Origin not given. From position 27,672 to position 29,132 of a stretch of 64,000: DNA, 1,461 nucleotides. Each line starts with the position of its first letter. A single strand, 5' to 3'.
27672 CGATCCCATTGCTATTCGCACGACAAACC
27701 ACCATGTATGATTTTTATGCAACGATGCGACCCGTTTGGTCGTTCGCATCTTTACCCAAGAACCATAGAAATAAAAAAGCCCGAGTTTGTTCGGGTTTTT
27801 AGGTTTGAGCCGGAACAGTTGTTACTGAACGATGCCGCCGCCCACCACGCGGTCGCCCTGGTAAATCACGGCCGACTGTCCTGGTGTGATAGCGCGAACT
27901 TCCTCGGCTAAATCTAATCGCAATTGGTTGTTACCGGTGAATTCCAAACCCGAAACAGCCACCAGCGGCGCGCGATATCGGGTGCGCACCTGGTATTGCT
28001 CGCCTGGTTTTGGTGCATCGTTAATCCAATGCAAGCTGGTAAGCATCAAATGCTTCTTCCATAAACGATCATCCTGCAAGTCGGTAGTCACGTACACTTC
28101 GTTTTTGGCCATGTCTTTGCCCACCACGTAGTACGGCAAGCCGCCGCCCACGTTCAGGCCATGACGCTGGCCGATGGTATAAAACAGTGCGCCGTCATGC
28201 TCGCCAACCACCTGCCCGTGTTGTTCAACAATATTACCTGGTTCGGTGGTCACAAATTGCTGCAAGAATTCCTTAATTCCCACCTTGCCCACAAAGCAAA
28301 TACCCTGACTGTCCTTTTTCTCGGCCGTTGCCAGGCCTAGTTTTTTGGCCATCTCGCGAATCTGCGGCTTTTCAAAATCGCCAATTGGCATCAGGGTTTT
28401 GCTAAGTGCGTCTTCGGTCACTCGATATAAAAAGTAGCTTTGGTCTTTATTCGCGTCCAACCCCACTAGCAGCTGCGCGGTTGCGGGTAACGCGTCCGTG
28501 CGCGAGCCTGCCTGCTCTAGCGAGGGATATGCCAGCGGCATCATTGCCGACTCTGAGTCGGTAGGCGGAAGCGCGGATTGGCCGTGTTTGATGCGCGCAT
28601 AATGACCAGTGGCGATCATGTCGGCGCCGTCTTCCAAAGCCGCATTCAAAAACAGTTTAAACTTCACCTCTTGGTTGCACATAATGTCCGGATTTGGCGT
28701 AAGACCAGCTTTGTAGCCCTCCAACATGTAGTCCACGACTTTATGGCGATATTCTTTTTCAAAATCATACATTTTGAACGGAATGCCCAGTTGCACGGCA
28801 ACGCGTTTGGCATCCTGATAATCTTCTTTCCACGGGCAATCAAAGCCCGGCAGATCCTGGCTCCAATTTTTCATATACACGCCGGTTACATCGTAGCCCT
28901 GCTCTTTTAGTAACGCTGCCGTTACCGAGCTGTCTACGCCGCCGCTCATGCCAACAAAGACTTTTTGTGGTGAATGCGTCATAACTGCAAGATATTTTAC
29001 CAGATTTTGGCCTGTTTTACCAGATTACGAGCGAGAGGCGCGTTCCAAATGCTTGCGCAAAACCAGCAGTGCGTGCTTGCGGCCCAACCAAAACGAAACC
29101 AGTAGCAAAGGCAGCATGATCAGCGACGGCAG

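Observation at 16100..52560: Four G+C-rich blocks with no mobility genes are interleaved with a moderate-GC housekeeping backbone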

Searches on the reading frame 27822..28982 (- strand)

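Call 8: search_protein_families(library=pfam, proteins=[window:27822-28982:-], max_evalue=0.001)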
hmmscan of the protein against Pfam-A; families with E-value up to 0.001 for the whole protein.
window:27822-28982:- (386 aa): 5 families
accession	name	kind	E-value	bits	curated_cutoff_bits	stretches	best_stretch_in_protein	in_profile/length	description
PF03054.22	tRNA_Me_trans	-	4.4e-76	255.5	20.6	1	6-233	1-202/202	tRNA methyl transferase HUP domain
PF20259.3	tRNA_Me_trans_M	-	7.6e-22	77.1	27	1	237-299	1-65/66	tRNA methyl transferase PRC-barrel domain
PF20258.4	tRNA_Me_trans_C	-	1.9e-18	67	20.6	1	310-385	2-77/77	Aminomethyltransferase beta-barrel domain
PF02540.23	NAD_synthase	-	7.5e-08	32.2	21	1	6-79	19-86/242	NAD synthase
PF24167.1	DUF7411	-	3e-05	24.1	28.7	1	7-88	2-72/194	Family of unknown function (DUF7411)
